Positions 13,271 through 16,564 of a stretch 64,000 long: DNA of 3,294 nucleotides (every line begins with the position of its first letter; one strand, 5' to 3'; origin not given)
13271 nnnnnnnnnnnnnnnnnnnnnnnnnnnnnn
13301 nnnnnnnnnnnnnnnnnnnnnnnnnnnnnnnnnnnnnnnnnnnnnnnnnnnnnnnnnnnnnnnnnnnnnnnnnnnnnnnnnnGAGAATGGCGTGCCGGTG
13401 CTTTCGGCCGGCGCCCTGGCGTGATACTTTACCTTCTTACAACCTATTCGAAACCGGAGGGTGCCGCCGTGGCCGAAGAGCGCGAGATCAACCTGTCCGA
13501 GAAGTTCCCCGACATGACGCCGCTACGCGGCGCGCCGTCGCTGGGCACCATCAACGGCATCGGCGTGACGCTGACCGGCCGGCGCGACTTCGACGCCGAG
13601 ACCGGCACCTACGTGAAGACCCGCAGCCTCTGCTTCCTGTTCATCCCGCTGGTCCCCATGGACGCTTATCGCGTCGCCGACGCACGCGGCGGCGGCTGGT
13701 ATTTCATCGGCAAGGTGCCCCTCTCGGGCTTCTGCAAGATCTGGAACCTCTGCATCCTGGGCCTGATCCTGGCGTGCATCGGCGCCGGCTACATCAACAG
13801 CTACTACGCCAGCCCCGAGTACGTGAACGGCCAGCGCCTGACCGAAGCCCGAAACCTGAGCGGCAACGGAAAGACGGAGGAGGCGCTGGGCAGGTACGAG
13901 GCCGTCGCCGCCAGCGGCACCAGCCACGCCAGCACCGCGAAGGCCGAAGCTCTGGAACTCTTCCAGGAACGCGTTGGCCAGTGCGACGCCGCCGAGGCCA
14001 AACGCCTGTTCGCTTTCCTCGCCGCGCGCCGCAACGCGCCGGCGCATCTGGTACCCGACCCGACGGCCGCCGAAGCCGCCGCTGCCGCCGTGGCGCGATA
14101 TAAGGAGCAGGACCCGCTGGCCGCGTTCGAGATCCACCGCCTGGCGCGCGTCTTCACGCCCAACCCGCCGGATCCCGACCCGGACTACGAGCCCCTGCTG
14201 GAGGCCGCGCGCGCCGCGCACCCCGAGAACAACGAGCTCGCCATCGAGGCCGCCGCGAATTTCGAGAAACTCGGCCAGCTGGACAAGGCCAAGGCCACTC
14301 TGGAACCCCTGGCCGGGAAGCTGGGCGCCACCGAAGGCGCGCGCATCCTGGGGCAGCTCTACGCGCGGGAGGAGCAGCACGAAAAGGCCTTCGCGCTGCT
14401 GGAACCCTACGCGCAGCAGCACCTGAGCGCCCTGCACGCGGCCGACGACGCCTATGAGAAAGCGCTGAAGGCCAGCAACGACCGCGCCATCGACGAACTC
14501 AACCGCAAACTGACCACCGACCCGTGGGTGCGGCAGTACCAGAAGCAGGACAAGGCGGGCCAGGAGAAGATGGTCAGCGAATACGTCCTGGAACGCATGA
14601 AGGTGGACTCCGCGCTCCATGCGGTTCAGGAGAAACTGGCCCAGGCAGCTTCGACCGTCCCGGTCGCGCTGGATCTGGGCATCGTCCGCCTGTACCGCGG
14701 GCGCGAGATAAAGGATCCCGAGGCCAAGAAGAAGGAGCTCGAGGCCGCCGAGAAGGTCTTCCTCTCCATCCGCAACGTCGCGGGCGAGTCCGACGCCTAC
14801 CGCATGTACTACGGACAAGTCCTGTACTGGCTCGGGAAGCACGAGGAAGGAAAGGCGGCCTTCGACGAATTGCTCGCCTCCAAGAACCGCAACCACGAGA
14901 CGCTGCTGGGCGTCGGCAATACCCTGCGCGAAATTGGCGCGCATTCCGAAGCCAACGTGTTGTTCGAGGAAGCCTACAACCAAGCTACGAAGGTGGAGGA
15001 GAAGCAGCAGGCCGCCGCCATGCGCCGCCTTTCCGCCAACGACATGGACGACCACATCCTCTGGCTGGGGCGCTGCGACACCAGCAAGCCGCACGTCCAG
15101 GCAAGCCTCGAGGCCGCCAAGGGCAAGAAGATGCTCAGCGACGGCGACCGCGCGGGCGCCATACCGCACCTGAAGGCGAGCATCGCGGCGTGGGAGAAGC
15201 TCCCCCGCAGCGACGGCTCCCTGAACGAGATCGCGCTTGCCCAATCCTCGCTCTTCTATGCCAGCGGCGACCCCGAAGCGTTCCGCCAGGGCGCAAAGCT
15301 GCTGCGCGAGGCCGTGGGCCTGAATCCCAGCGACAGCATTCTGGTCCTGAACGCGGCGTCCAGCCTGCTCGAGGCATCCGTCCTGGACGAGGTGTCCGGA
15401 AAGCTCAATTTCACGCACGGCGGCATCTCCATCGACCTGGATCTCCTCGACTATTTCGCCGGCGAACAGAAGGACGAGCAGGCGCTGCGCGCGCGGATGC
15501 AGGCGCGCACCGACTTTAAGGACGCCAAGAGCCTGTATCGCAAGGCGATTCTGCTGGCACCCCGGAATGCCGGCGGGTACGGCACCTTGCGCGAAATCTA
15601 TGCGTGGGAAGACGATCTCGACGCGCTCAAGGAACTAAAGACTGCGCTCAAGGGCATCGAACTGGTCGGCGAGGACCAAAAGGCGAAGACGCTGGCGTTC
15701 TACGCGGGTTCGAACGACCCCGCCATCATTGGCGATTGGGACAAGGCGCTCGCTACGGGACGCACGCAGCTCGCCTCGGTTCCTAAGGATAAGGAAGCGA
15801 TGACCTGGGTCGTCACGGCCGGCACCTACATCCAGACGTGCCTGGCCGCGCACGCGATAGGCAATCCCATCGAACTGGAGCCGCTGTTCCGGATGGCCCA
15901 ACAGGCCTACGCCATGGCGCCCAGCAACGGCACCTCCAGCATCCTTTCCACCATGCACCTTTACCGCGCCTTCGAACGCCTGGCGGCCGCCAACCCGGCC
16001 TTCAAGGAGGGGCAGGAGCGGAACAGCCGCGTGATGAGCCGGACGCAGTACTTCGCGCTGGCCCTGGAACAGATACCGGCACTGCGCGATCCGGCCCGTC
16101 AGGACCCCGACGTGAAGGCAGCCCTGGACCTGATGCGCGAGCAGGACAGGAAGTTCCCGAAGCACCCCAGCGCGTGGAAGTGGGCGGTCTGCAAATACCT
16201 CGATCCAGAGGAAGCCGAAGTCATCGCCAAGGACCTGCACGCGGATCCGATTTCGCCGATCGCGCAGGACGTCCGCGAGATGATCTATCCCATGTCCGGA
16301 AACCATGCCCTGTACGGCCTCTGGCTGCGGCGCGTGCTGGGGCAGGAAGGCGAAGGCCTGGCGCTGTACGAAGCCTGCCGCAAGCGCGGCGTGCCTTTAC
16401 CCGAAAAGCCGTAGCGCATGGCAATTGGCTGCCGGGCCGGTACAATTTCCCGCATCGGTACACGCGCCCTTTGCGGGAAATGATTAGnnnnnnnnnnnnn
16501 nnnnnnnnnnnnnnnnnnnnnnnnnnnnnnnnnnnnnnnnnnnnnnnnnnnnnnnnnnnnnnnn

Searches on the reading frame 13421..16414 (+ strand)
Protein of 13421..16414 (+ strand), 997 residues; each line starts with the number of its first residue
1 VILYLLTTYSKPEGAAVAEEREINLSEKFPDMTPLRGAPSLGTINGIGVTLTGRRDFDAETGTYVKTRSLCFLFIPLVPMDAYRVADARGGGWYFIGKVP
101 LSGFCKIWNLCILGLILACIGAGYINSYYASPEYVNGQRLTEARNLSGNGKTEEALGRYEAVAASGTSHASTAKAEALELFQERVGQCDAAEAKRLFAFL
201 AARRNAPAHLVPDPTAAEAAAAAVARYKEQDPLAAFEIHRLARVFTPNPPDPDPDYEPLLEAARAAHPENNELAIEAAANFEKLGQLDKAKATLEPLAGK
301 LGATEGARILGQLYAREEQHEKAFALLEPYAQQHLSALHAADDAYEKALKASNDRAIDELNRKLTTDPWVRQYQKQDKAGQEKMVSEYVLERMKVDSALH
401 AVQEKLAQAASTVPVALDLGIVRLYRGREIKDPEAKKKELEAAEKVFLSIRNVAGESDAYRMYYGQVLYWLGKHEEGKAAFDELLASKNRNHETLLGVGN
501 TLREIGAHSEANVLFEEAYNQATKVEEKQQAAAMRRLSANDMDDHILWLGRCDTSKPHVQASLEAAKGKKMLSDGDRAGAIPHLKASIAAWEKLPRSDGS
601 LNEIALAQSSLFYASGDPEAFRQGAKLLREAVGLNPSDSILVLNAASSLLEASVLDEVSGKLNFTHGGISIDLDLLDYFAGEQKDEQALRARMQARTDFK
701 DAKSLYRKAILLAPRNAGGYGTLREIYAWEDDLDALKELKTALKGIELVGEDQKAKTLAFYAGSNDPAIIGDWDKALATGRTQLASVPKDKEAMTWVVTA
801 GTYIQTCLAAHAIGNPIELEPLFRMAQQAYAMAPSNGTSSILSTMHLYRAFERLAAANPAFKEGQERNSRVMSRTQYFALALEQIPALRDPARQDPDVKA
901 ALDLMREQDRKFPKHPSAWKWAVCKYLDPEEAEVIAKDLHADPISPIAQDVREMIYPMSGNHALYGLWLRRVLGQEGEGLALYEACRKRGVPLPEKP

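Call 4: search_protein_families(library=pfam, proteins=[window:13421-16414:+], max_evalue=0.01)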
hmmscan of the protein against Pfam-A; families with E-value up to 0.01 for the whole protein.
window:13421-16414:+ (997 aa): 1 family
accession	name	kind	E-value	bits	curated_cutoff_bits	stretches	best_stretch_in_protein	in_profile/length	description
PF13424.12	TPR_12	-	0.0027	18.3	30.1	1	462-522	5-75/77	Tetratricopeptide repeat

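Call 5: search_protein_families(library=ncbifam, proteins=[window:13421-16414:+], max_evalue=0.01)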
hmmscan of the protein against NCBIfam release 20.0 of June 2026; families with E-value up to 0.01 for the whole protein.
window:13421-16414:+ (997 aa): 0 families
